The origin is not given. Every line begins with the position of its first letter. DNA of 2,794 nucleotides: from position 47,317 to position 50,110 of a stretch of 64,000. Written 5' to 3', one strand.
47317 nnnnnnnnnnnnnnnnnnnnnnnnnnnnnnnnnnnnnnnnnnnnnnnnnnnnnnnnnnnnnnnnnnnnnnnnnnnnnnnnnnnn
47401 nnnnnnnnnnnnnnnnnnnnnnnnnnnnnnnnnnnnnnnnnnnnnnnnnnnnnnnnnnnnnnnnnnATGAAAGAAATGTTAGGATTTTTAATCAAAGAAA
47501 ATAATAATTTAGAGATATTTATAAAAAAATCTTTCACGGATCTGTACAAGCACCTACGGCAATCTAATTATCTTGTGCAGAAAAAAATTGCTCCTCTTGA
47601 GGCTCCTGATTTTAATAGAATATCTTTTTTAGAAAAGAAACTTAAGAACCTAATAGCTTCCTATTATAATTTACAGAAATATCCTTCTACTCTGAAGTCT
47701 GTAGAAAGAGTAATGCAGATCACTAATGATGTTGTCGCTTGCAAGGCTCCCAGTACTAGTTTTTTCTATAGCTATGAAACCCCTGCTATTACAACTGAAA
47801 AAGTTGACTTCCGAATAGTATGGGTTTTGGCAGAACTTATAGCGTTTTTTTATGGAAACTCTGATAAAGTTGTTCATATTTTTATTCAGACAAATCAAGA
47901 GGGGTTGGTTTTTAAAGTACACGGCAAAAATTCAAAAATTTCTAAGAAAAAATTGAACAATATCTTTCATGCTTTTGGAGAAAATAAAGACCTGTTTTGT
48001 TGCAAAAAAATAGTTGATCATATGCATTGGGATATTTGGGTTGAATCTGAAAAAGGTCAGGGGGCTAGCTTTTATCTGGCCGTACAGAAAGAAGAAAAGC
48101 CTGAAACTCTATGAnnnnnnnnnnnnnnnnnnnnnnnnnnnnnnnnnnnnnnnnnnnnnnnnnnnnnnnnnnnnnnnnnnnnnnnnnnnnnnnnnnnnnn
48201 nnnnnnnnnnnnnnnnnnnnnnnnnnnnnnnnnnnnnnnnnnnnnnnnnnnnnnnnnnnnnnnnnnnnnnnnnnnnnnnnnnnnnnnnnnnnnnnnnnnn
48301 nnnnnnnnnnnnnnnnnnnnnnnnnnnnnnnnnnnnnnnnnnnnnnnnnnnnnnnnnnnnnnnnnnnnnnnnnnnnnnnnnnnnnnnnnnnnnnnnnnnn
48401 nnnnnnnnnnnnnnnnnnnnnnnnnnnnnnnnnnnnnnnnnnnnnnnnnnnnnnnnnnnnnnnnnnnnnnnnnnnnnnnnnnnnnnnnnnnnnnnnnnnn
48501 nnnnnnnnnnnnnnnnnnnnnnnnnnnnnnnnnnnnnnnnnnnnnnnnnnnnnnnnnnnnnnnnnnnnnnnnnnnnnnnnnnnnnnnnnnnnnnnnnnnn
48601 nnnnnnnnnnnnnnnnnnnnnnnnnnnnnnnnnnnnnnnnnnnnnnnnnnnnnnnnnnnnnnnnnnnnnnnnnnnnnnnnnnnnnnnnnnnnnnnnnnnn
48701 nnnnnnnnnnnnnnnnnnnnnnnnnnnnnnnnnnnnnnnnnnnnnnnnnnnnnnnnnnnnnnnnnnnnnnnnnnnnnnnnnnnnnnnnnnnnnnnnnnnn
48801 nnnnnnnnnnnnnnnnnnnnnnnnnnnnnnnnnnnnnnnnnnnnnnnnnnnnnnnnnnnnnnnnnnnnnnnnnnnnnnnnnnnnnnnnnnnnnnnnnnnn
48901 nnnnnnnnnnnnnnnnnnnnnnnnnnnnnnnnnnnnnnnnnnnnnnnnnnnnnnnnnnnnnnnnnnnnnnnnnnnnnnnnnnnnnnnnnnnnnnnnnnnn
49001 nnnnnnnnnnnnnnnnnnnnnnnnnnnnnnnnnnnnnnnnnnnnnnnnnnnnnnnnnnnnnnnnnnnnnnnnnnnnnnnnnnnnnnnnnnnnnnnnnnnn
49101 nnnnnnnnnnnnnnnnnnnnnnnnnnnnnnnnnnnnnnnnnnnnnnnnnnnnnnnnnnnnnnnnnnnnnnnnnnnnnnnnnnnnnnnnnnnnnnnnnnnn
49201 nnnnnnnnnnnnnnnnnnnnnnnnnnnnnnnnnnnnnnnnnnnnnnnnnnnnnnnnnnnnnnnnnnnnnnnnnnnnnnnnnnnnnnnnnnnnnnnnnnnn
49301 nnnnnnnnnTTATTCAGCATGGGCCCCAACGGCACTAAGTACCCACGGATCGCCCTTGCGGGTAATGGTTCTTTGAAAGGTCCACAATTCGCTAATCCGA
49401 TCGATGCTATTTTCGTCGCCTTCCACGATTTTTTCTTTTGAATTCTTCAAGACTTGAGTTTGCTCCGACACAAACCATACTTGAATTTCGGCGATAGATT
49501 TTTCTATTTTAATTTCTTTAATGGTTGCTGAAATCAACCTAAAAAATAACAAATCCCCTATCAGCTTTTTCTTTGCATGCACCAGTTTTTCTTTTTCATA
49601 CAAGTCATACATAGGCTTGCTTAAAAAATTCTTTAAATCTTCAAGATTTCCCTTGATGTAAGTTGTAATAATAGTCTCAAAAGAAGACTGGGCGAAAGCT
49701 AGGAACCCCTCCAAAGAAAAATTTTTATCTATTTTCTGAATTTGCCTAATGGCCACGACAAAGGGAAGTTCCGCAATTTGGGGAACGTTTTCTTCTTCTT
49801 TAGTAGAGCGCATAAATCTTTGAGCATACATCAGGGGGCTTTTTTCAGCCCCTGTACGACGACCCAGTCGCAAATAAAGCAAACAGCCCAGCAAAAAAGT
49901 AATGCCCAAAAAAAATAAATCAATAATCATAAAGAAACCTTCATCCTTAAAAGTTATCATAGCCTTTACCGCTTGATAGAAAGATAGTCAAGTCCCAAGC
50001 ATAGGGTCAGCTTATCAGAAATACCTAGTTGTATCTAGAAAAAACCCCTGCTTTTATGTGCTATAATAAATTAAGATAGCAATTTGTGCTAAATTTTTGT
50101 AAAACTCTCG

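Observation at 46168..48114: AT-rich islet encoding an inverted-architecture XRE-REC regulator, a small helical protein and an H-box-less HATPase-like protein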

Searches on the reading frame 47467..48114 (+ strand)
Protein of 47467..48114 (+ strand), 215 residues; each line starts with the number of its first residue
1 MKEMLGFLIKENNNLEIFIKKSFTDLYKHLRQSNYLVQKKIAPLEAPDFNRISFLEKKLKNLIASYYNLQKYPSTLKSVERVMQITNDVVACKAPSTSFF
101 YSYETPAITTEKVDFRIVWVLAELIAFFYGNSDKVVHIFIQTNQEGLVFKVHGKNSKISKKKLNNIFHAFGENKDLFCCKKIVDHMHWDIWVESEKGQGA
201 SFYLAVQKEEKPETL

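Call 3: search_protein_families(library=pfam, proteins=[window:47467-48114:+], max_evalue=1)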
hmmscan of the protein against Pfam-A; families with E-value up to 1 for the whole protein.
window:47467-48114:+ (215 aa): 1 family
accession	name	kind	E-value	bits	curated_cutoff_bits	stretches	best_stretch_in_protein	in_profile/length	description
PF02518.31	HATPase_c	-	5.6e-06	27.2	26.4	1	132-208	23-109/111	Histidine kinase-, DNA gyrase B-, and HSP90-like ATPase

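Call 4: search_protein_families(library=ncbifam, proteins=[window:47467-48114:+], max_evalue=1)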
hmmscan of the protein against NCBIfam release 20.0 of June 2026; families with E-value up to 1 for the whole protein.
window:47467-48114:+ (215 aa): 11 families
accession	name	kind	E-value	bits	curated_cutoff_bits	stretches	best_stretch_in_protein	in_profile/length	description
TIGR02956.1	TMAO_torS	equivalog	0.00011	20.5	676.5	1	136-207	600-681/967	TMAO reductase system sensor histidine kinase/response regulator TorS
NF006800.0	PRK09303.1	equivalog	0.00047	19.2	342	1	176-206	345-375/383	histidine kinase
NF008302.0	PRK11091.1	equivalog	0.00057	18.2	838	1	147-209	431-506/779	aerobic respiration two-component sensor histidine kinase ArcB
NF033091.0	HK_VanS_ACDEFG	equivalog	0.00098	18.3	400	1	126-170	201-245/293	vancomycin resistance histidine kinase VanS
NF053867.1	SprKinKinDBac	equivalog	0.0014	17.1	775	1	136-205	419-494/500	sporulation kinase KinD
NF046044.1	PnpS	equivalog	0.0053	15.8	400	0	179-205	362-388/390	two-component system histidine kinase PnpS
NF033092.0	HK_WalK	equivalog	0.011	14.3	725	1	126-206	500-592/594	cell wall metabolism sensor histidine kinase WalK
NF007793.0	PRK10490.1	equivalog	0.037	12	1123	1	126-213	790-887/895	two-component system sensor histidine kinase KdpD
NF008298.1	PRK11086.1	subfamily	0.056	11.9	520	1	129-210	440-527/529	DcuS/MalK family sensor histidine kinase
NF033093.1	HK_VicK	exception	0.093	11.4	680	0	138-206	353-433/448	cell wall metabolism sensor histidine kinase VicK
NF052573.1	HisKinEspAMyxo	equivalog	0.29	9.1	1400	1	175-207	578-610/755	serine histidine kinase EspA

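Call 6: find_homologous_proteins(query=window:47467-48114:+)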
Query window:47467-48114:+ (215 aa): 1 proteins with E <= 0.001 among 161 candidates.
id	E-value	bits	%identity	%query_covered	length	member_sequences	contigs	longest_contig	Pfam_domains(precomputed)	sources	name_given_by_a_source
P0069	3.0e-139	480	100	100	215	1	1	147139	PF02518.32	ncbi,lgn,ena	ncbi:MAG: ATP-binding protein [Alphaproteobacteria bacterium]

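Call 17: search_protein_representatives(protein=window:47467-48114:+)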
Query: 215 residues. Proteins with E-value up to 0.001 (for the whole library): 22; up to 1e-10: 1; up to 1e-30: 1. The best 22 are listed.
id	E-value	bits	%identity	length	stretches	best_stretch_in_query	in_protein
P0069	9.6e-140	479.6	100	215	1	1-215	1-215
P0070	3.9e-08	49.8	35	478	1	74-206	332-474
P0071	6.7e-08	49.0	37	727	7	58-97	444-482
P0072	1.3e-07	48.1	33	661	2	57-207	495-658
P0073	5.3e-07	46.1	35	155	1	84-212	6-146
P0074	4.0e-05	40.0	44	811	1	133-211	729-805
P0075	6.0e-05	39.4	37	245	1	118-212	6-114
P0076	9.2e-05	38.8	32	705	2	139-210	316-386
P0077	1.1e-04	38.6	30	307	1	12-208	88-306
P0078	1.2e-04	38.4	31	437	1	8-210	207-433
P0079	1.4e-04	38.2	31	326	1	3-211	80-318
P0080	1.8e-04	37.8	36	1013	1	106-210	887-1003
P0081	4.2e-04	36.6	34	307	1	86-206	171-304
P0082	4.3e-04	36.6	39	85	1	143-207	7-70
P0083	5.6e-04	36.2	37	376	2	136-211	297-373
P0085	8.1e-04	35.7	26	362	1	61-205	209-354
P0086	8.1e-04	35.7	28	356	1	3-211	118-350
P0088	8.7e-04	35.6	25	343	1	1-208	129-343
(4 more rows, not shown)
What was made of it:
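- The kinase-like ORF is an orphan in searches of 5.8 billion and 1.84 billion proteins (calls 6, 17).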

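Call 18: search_protein_families(library=pfam, proteins=[P0070, P0072, P0073, P0077, P0078, P0079, P0086, P0088, P0085, P0081], max_evalue=0.001)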
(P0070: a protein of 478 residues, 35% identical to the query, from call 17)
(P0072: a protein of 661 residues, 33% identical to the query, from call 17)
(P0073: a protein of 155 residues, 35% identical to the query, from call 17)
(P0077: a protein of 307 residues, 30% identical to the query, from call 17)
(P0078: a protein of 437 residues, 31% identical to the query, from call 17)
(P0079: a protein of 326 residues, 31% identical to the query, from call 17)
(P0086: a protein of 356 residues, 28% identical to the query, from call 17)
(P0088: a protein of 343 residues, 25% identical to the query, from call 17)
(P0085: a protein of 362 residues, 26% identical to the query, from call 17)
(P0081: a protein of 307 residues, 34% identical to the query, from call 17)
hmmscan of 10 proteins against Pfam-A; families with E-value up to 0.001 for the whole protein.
P0070 (478 aa): 7 families
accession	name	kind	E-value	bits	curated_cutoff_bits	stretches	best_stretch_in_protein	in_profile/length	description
PF02518.31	HATPase_c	-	7.3e-28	97.7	26.4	1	369-477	2-110/111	Histidine kinase-, DNA gyrase B-, and HSP90-like ATPase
PF13426.13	PAS_9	-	3.5e-13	50.1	27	1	23-114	3-92/103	PAS domain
PF08448.16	PAS_4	-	1.1e-09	38.9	23.1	1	23-63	7-47/110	PAS fold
PF00989.32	PAS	-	1.3e-09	38.5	22.6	1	25-66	15-56/113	PAS fold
PF00512.31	HisKA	-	3.4e-09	37.1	26.9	1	258-324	2-65/66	His Kinase A (phospho-acceptor) domain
PF13188.13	PAS_8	-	4.8e-07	29.9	21.8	0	16-72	7-59/65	PAS domain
PF08447.18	PAS_3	-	0.00059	20.5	25.6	0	34-106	2-75/89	PAS fold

P0072 (661 aa): 8 families
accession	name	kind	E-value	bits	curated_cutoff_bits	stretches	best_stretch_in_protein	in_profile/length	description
PF02518.31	HATPase_c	-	1.7e-58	196.3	26.4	2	550-659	1-109/111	Histidine kinase-, DNA gyrase B-, and HSP90-like ATPase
PF08447.18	PAS_3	-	5.6e-17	62.2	25.6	1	330-414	2-88/89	PAS fold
PF00512.31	HisKA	-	5e-16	58.9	26.9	1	442-505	2-62/66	His Kinase A (phospho-acceptor) domain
PF00989.32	PAS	-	8.8e-13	48.7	22.6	1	308-417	2-112/113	PAS fold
PF08448.16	PAS_4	-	2.8e-11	44.1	23.1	1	314-423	2-110/110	PAS fold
PF13426.13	PAS_9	-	8.3e-11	42.5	27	1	317-420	1-103/103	PAS domain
PF13589.12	HATPase_c_3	-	0.00011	22.6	25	0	562-621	10-71/137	Histidine kinase-, DNA gyrase B-, and HSP90-like ATPase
PF13581.12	HATPase_c_2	-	0.0004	20.8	27.4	0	552-637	29-112/127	Histidine kinase-like ATPase domain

P0073 (155 aa): 2 families
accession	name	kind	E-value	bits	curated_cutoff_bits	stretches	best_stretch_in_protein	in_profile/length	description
PF02518.31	HATPase_c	-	3.5e-28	98.7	26.4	1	34-143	3-110/111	Histidine kinase-, DNA gyrase B-, and HSP90-like ATPase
PF14501.12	HATPase_c_5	-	2.6e-07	30.9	22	1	36-131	5-93/102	GHKL domain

P0077 (307 aa): 3 families
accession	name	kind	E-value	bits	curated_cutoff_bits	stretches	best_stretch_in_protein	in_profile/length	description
PF02518.31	HATPase_c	-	3.7e-27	95.4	26.4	1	198-306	3-109/111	Histidine kinase-, DNA gyrase B-, and HSP90-like ATPase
PF00512.31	HisKA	-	1.7e-08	34.8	26.9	1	91-147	2-57/66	His Kinase A (phospho-acceptor) domain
PF14501.12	HATPase_c_5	-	5e-06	26.8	22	1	200-291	5-89/102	GHKL domain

P0078 (437 aa): 7 families
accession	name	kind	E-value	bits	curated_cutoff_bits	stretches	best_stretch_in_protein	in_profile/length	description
PF02518.31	HATPase_c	-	1e-29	103.7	26.4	1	323-432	2-110/111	Histidine kinase-, DNA gyrase B-, and HSP90-like ATPase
PF08448.16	PAS_4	-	2.8e-12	47.3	23.1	1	85-195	1-110/110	PAS fold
PF00989.32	PAS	-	1.6e-11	44.7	22.6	1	79-172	1-94/113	PAS fold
PF00512.31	HisKA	-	3.3e-10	40.3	26.9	1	214-279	2-64/66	His Kinase A (phospho-acceptor) domain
PF13426.13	PAS_9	-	2.8e-09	37.6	27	1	89-192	1-103/103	PAS domain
PF13188.13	PAS_8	-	3.5e-09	36.7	21.8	1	79-124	1-46/65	PAS domain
PF14501.12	HATPase_c_5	-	0.0008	19.7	22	0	326-418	5-91/102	GHKL domain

P0079 (326 aa): 4 families
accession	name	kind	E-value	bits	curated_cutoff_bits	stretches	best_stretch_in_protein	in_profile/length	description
PF02518.31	HATPase_c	-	3.3e-28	98.8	26.4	1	201-310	2-109/111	Histidine kinase-, DNA gyrase B-, and HSP90-like ATPase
PF00512.31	HisKA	-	5.2e-10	39.7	26.9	1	92-157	2-64/66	His Kinase A (phospho-acceptor) domain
PF14501.12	HATPase_c_5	-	7e-05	23.1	22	1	206-298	7-92/102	GHKL domain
PF13589.12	HATPase_c_3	-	0.00061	20.3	25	0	206-318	4-113/137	Histidine kinase-, DNA gyrase B-, and HSP90-like ATPase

P0086 (356 aa): 4 families
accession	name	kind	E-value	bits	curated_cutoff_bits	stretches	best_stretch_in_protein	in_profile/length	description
PF02518.31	HATPase_c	-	6.8e-28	97.8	26.4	1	239-347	2-109/111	Histidine kinase-, DNA gyrase B-, and HSP90-like ATPase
PF00512.31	HisKA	-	2.7e-14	53.4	26.9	1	130-196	2-65/66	His Kinase A (phospho-acceptor) domain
PF13188.13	PAS_8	-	4.7e-06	26.7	21.8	1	19-71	3-56/65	PAS domain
PF14501.12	HATPase_c_5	-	0.00017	21.9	22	1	242-334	5-91/102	GHKL domain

P0088 (343 aa): 6 families
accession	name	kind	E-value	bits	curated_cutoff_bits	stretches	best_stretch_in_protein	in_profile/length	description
PF02518.31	HATPase_c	-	8.1e-28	97.5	26.4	1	239-342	1-108/111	Histidine kinase-, DNA gyrase B-, and HSP90-like ATPase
PF08448.16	PAS_4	-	1e-09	39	23.1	1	20-125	2-107/110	PAS fold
PF13426.13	PAS_9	-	1.9e-09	38.2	27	1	27-124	5-102/103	PAS domain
PF08447.18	PAS_3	-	3.8e-09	37.1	25.6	1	36-120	2-89/89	PAS fold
PF13589.12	HATPase_c_3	-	1.1e-08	35.7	25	1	246-303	5-63/137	Histidine kinase-, DNA gyrase B-, and HSP90-like ATPase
PF14501.12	HATPase_c_5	-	0.00037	20.8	22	1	242-330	4-91/102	GHKL domain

P0085 (362 aa): 3 families
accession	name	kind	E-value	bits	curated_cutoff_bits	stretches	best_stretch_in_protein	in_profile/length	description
PF00072.30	Response_reg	-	3.5e-23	82.3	30.2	1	7-114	1-105/111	Response regulator receiver domain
PF02518.31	HATPase_c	-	1.1e-17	64.9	26.4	1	260-357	2-109/111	Histidine kinase-, DNA gyrase B-, and HSP90-like ATPase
PF00512.31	HisKA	-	1.7e-06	28.4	26.9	1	145-210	1-63/66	His Kinase A (phospho-acceptor) domain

P0081 (307 aa): 4 families
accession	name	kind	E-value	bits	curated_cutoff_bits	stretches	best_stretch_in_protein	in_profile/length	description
PF02518.31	HATPase_c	-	3.5e-26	92.2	26.4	1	198-306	3-109/111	Histidine kinase-, DNA gyrase B-, and HSP90-like ATPase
PF01590.32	GAF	-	6.7e-13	49.8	22.4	1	28-155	3-129/133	GAF domain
PF13185.12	GAF_2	-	1.8e-06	28.7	28.6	1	32-155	9-131/136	GAF domain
PF13589.12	HATPase_c_3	-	0.00023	21.6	25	1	204-258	6-57/137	Histidine kinase-, DNA gyrase B-, and HSP90-like ATPase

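Call 46: predict_structure(alignment_id=A3)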
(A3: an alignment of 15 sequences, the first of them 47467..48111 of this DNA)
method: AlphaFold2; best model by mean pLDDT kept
length: 215 residues; sequences in the alignment: 15
mean_pLDDT: 74.2   pTM: 0.62
mean pLDDT of the five models: 74.2, 73.9, 73.4, 73.0, 67.5
residues with pLDDT >= 90: 18; 70-90: 116; 50-70: 76; < 50: 5
segments of 3 or more residues with pLDDT < 50: none
pLDDT, mean of each block of 10 residues (from residue 1): 78 75 69 66 59 71 67 65 78 59 57 77 83 72 89 82 77 78 89 89 87 51
secondary structure, 60 per line:
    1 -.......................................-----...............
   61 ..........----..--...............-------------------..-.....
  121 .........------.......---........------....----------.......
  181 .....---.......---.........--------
elements in order: H2-40 H46-70 H79-93 H116-129 E136-142 E146-153 H160-163 H174-185 E189-195 E199-207

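Call 51: fold_search(model_id=the predicted structure, library=pdb)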
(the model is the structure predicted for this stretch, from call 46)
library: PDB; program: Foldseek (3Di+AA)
matches with E <= 10: 976; with E <= 0.001: 324
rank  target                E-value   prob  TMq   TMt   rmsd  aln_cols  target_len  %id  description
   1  6rh0_A                4.0e-09  1.00  0.56  0.52   8.4       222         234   18  Revisiting pH-gated conformational switch. Complex HK853-RR468 pH 5.5 (released 2020-02-19)
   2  4jav_A                4.7e-09  1.00  0.55  0.48  12.9       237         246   17  Structural basis of a rationally rewired protein-protein interface (HK853wt and RR468mutant V13P, L14I, I17M and N21V) (released 2013-09-04)
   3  6rh0_B                6.0e-09  1.00  0.53  0.49   9.3       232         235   19  Revisiting pH-gated conformational switch. Complex HK853-RR468 pH 5.5 (released 2020-02-19)
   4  9jfj_A                7.2e-09  1.00  0.57  0.53   6.7       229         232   17  Crystal structure of the cytoplasmic domain of ZraS in ADP-bound form (released 2025-03-26)
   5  4jas_A                9.2e-09  1.00  0.56  0.51   9.5       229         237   18  Structural basis of a rationally rewired protein-protein interface (HK853mutant A268V, A271G, T275M, V294T and D297E a (released 2013-09-04)
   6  6rfv_A                1.1e-08  1.00  0.54  0.50   8.4       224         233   18  Revisiting pH-gated conformational switch. Complex HK853-RR468 pH 7 (released 2020-02-19)
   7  4jav_B                1.4e-08  1.00  0.56  0.50  11.5       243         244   16  Structural basis of a rationally rewired protein-protein interface (HK853wt and RR468mutant V13P, L14I, I17M and N21V) (released 2013-09-04)
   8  4jau                  1.6e-08  1.00  0.55  0.51  12.1       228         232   18  Structural basis of a rationally rewired protein-protein interface (HK853mutant A268V, A271G, T275M, V294T and D297E) (released 2013-09-04)
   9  6rfv_B                1.8e-08  1.00  0.56  0.52   9.4       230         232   17  Revisiting pH-gated conformational switch. Complex HK853-RR468 pH 7 (released 2020-02-19)
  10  4zki_A                2.0e-08  1.00  0.58  0.54   8.8       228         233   16  The crystal structure of Histidine Kinase YycG with ADP (released 2016-05-04)
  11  6rgy_A                2.3e-08  1.00  0.57  0.53   8.1       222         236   17  Revisiting pH-gated conformational switch. Complex HK853-RR468 pH 7.5 (released 2020-02-19)
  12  6azr_A                2.3e-08  1.00  0.56  0.52   9.1       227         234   18  Crystal structure of the T264A HK853cp-BeF3-RR468 complex (released 2017-12-27)
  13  6rgz_A                2.4e-08  1.00  0.58  0.53   8.3       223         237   18  Revisiting pH-gated conformational switch. Complex HK853-RR468 pH 6.5 (released 2020-02-19)
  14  9jfj_B                2.4e-08  1.00  0.51  0.48  15.1       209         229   18  Crystal structure of the cytoplasmic domain of ZraS in ADP-bound form (released 2025-03-26)
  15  3dge_A                2.7e-08  1.00  0.54  0.50   9.2       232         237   18  Structure of a histidine kinase-response regulator complex reveals insights into Two-component signaling and a novel c (released 2009-07-07)
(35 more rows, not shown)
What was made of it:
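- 47467..48114 (+): 215-aa sensor-less, catalytically dead DHp+CA histidine-kinase core: a pseudokinase or late-stage relic. GenBank MEI8320614.1. The AF2 model (pLDDT 74) matches the HK853, ZraS and YycG cytoplasmic domains (calls 46, 51).
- On HisKA-type sensor histidine kinase: The top Foldseek hits are the HK853, ZraS and YycG cytoplasmic domains at E about 1e-8 to 1e-9 (calls 46, 51).
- The fold agrees (calls 46, 51). The DHp hairpin and the CA beta core are still recognisable and fold in the AF2 model (calls 46, 51).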

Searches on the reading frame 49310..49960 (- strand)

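Call 3: search_protein_families(library=pfam, proteins=[window:49310-49960:-], max_evalue=1)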
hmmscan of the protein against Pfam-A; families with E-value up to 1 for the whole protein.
window:49310-49960:- (216 aa): 2 families
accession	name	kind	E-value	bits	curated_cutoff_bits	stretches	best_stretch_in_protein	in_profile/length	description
PF04280.21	Tim44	-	6.1e-30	104.7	29.6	1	70-211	4-145/147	Tim44-like domain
PF13026.12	DUF3887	-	0.053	14.6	31.8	1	95-137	2-44/91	Protein of unknown function (DUF3887)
